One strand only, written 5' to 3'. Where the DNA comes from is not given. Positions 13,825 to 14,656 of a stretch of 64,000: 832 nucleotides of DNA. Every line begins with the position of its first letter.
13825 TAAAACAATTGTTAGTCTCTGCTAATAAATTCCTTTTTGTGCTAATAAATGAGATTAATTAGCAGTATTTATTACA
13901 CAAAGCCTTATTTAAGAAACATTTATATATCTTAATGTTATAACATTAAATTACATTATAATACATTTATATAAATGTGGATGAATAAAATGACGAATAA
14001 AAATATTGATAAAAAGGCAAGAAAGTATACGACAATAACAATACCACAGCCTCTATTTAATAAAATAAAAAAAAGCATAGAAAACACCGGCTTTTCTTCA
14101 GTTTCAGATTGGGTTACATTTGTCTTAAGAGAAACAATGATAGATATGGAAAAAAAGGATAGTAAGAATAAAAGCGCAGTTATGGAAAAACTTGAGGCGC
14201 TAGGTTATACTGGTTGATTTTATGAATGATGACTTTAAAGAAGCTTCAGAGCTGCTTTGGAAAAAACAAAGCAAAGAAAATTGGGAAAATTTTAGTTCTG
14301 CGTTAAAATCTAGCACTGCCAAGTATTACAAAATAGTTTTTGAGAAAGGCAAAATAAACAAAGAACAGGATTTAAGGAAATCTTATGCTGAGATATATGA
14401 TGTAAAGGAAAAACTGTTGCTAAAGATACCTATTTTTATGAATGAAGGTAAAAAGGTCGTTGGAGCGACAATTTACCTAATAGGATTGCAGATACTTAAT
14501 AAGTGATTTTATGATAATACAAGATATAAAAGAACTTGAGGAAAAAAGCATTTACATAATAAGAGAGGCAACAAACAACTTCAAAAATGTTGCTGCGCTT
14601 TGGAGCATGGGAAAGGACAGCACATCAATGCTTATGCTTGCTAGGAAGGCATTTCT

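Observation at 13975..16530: RHH regulator carries the same C-terminal peptide as the co-operonic CysD-like enzyme, next to a CysN/EF-1alpha-like GTPase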

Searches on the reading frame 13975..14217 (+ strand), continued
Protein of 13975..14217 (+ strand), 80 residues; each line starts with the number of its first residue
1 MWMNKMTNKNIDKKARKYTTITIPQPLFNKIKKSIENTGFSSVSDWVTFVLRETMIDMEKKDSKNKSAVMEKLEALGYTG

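Call 91: search_protein_families(library=ncbifam, proteins=[L145:6928-7740:+, L157:940-1746:+, L157:1748-3013:+, L107:379-1290:+, L107:1292-2578:+], max_evalue=1e-10)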
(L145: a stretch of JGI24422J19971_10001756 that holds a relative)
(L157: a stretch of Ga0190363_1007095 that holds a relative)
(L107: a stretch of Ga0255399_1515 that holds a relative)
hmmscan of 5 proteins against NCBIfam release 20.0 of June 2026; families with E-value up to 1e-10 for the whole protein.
L145:6928-7740:+ (270 aa): 10 families
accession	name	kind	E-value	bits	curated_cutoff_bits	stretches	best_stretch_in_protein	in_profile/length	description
NF003587.0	PRK05253.1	subfamily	5.9e-31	107.8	195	1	16-186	15-154/301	sulfate adenylyltransferase subunit CysD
NF009214.0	PRK12563.1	equivalog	1.9e-22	80.1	413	0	16-104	30-115/317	sulfate adenylyltransferase subunit CysD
NF002537.0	PRK02090.1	equivalog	7e-22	78.2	154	1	158-254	140-227/244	phosphoadenylyl-sulfate reductase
TIGR02039.1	CysD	subfamily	1.2e-20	74.3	396.6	0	105-186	70-146/294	sulfate adenylyltransferase, small subunit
TIGR00434.1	cysH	subfamily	5.8e-20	72.1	165.1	1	19-237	3-194/214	phosophoadenylyl-sulfate reductase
TIGR02057.1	PAPS_reductase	equivalog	2.8e-17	63.4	254.2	1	48-236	42-204/224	phosphoadenosine phosphosulfate reductase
TIGR02055.1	APS_reductase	subfamily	3.5e-15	56.3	235.3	1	158-236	94-173/194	adenylylsulfate reductase, thioredoxin dependent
NF006327.0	PRK08557.1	equivalog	3.7e-15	55.6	366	0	10-107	159-253/415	hypothetical protein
NF010367.0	PRK13795.1-2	equivalog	1e-14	53.9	456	0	12-103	225-310/584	hypothetical protein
NF010369.0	PRK13795.1-4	equivalog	5.8e-12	44.6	1086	0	9-86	231-303/633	hypothetical protein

L157:940-1746:+ (268 aa): 12 families
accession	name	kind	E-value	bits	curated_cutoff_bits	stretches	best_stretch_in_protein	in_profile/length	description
NF003587.0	PRK05253.1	subfamily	6.4e-108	360.6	195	2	1-206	6-214/301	sulfate adenylyltransferase subunit CysD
NF009214.0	PRK12563.1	equivalog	3.3e-87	292.9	413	2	2-206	22-229/317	sulfate adenylyltransferase subunit CysD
TIGR02039.1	CysD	subfamily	5.9e-84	282.2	396.6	2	4-206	1-206/294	sulfate adenylyltransferase, small subunit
NF002537.0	PRK02090.1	equivalog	5.3e-26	91.7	154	1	14-227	31-219/244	phosphoadenylyl-sulfate reductase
TIGR02055.1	APS_reductase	subfamily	1.4e-21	77.2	235.3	1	49-227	17-174/194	adenylylsulfate reductase, thioredoxin dependent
TIGR00434.1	cysH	subfamily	7.6e-19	68.4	165.1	0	170-227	144-194/214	phosophoadenylyl-sulfate reductase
NF006351.0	PRK08576.1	equivalog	2.2e-17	62.8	290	1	2-221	216-402/436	hypothetical protein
NF006327.0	PRK08557.1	equivalog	2.5e-14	52.9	366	1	2-240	157-374/415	hypothetical protein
NF010367.0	PRK13795.1-2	equivalog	3.5e-14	52.2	456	1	2-202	221-404/584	hypothetical protein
NF010368.0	PRK13795.1-3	equivalog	4.5e-12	45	588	0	3-138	227-367/635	hypothetical protein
TIGR02057.1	PAPS_reductase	equivalog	1.3e-11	44.9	254.2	0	170-226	155-204/224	phosphoadenosine phosphosulfate reductase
NF010366.0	PRK13795.1-1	equivalog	2.2e-11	42.6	745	0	16-234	261-457/667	hypothetical protein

L157:1748-3013:+ (421 aa): 25 families
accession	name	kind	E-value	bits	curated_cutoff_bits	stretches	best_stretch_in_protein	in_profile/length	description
NF004035.0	PRK05506.1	subfamily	1.4e-113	380.3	715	1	4-407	23-416/632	bifunctional sulfate adenylyltransferase subunit 1/adenylylsulfate kinase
NF008969.0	PRK12317.1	subfamily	7.6e-111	370.7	502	1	3-421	5-421/426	elongation factor 1-alpha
TIGR02034.1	CysN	subfamily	6.2e-108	361.5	336.1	1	6-407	1-392/406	sulfate adenylyltransferase, large subunit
NF003478.0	PRK05124.1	equivalog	1.4e-102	343.8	590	1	4-418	26-433/475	sulfate adenylyltransferase subunit CysN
TIGR00483.1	EF-1_alpha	equivalog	3e-102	342.3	540.1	1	4-421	6-422/427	translation elongation factor EF-1 subunit alpha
NF000766.0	PRK00049.1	subfamily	4.8e-41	140.9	449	1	8-333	15-318/396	elongation factor Tu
NF009373.0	PRK12736.1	subfamily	3.9e-39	134.5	452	1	6-333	13-316/394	elongation factor Tu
NF009372.0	PRK12735.1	subfamily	8.4e-39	133.5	479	1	8-332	15-317/396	elongation factor Tu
TIGR00475.1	selB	equivalog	2e-38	132.5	242.25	1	8-335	3-284/581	selenocysteine-specific translation elongation factor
TIGR00485.1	EF-Tu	equivalog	8.7e-37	126.8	522.4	1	7-333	14-322/394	elongation factor Tu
TIGR03680.1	eif2g_arch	equivalog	1.6e-26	93.5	514.5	1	5-184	5-182/407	translation initiation factor IF-2 subunit gamma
NF003077.0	PRK04000.1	equivalog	1.6e-26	93.4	315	1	5-183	9-185/412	translation initiation factor IF-2 subunit gamma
TIGR01394.1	TypA_BipA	equivalog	1.4e-21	76.4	757.3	1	9-266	5-251/594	translational GTPase TypA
TIGR01393.1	lepA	equivalog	2e-21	76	533.9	1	8-265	6-236/595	translation elongation factor 4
NF012153.1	tet_protect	equivalog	4.2e-18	64.9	775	1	8-163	3-146/614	tetracycline resistance ribosomal protection protein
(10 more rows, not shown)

L107:379-1290:+ (303 aa): 7 families
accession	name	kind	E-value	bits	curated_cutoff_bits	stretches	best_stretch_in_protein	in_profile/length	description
NF003587.0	PRK05253.1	subfamily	1.1e-130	435.3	195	1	2-303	2-301/301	sulfate adenylyltransferase subunit CysD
NF009214.0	PRK12563.1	equivalog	5e-121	404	413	1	5-303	20-317/317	sulfate adenylyltransferase subunit CysD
TIGR02039.1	CysD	subfamily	1.2e-118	396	396.6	1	9-303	1-294/294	sulfate adenylyltransferase, small subunit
NF010367.0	PRK13795.1-2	equivalog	2.6e-15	55.9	456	0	4-87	218-298/584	hypothetical protein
NF002537.0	PRK02090.1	equivalog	2.4e-12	47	154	1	16-209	28-200/244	phosphoadenylyl-sulfate reductase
NF010366.0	PRK13795.1-1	equivalog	7.9e-12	44.1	745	0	4-95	239-332/667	hypothetical protein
NF010368.0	PRK13795.1-3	equivalog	1e-11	43.9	588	0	4-99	223-315/635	hypothetical protein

L107:1292-2578:+ (428 aa): 21 families
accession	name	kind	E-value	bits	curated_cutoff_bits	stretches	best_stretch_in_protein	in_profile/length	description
NF004035.0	PRK05506.1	subfamily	4e-191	636.5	715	1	9-424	21-433/632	bifunctional sulfate adenylyltransferase subunit 1/adenylylsulfate kinase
NF003478.0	PRK05124.1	equivalog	5.8e-175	582.4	590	1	10-426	25-438/475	sulfate adenylyltransferase subunit CysN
TIGR02034.1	CysN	subfamily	5.1e-163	542.9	336.1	1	13-421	1-406/406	sulfate adenylyltransferase, large subunit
NF008969.0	PRK12317.1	subfamily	1.6e-83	280.7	502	1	13-426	8-423/426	elongation factor 1-alpha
TIGR00483.1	EF-1_alpha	equivalog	2.8e-77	260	540.1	1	13-426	8-424/427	translation elongation factor EF-1 subunit alpha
TIGR00475.1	selB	equivalog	2.6e-32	112.3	242.25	1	67-366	28-311/581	selenocysteine-specific translation elongation factor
NF000766.0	PRK00049.1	subfamily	1e-26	93.7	449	1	16-204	16-188/396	elongation factor Tu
NF009372.0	PRK12735.1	subfamily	5.9e-26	91.2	479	1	15-267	15-249/396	elongation factor Tu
NF009373.0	PRK12736.1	subfamily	2.5e-24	85.8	452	1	17-189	17-176/394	elongation factor Tu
TIGR00485.1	EF-Tu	equivalog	5.4e-23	81.4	522.4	1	17-190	17-177/394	elongation factor Tu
TIGR03680.1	eif2g_arch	equivalog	1.3e-16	60.8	514.5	1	16-194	9-185/407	translation initiation factor IF-2 subunit gamma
NF003077.0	PRK04000.1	equivalog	1.6e-16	60.5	315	1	16-194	13-189/412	translation initiation factor IF-2 subunit gamma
TIGR01394.1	TypA_BipA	equivalog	1.9e-15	56.1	757.3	1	20-269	9-239/594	translational GTPase TypA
TIGR00487.1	IF-2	equivalog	2e-14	53.3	424.4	1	73-196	118-240/587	translation initiation factor IF-2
TIGR01393.1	lepA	equivalog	1.8e-13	49.7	533.9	1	17-194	8-168/595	translation elongation factor 4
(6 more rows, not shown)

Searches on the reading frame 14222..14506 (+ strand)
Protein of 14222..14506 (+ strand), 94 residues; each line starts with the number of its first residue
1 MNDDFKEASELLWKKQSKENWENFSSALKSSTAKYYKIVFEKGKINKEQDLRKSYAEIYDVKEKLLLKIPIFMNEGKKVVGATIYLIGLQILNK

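Call 3: search_protein_families(library=pfam, proteins=[window:14222-14506:+], max_evalue=0.01)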
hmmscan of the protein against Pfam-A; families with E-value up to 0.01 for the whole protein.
window:14222-14506:+ (94 aa): 1 family
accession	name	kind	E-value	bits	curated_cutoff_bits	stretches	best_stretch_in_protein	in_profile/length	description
PF12330.14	Haspin_kinase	-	0.0036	16.8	25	1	9-71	64-133/364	Haspin like kinase domain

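Call 4: search_protein_families(library=ncbifam, proteins=[window:14222-14506:+], max_evalue=0.01)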
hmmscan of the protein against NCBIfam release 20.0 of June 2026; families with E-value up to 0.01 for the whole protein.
window:14222-14506:+ (94 aa): 0 families

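Call 43: find_homologous_proteins(query=window:14222-14506:+, max_evalue=0.01)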
Query window:14222-14506:+ (94 aa): 9 proteins with E <= 0.01 among 10 candidates.
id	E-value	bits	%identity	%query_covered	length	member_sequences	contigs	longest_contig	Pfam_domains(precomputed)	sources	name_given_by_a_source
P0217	6.7e-48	178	90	100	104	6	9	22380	-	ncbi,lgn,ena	-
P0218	5.8e-37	143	79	96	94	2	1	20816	-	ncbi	-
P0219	9.1e-36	139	71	99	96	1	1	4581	-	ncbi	-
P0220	4.1e-35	137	97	76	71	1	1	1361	-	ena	-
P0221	4.2e-34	134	72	100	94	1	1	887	-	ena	-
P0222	1.1e-32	129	72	96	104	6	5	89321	-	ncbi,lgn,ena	-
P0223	4.7e-31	124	67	96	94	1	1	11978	-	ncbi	ncbi:MAG: hypothetical protein QXD23_01770 [Candidatus Micrarchaeaceae archaeon]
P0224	4.1e-28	115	60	99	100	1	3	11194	-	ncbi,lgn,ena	-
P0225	1.5e-26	110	66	88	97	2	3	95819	-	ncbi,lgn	-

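Call 53: predict_structure(alignment_id=A4)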
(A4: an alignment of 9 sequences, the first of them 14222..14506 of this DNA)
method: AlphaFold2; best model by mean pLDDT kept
length: 94 residues; sequences in the alignment: 9
mean_pLDDT: 57.1   pTM: 0.51
mean pLDDT of the five models: 57.1, 52.5, 51.9, 50.5, 47.8
residues with pLDDT >= 90: 0; 70-90: 25; 50-70: 39; < 50: 30
segments of 3 or more residues with pLDDT < 50: 41-43, 73-94
pLDDT, mean of each block of 10 residues (from residue 1): 71 74 72 55 49 60 59 45 39 30
secondary structure, 60 per line:
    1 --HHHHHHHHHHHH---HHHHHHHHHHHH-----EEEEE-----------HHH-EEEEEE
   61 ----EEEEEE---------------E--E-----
elements in order: H3-14 H18-29 E35-39 E55-60 E65-70
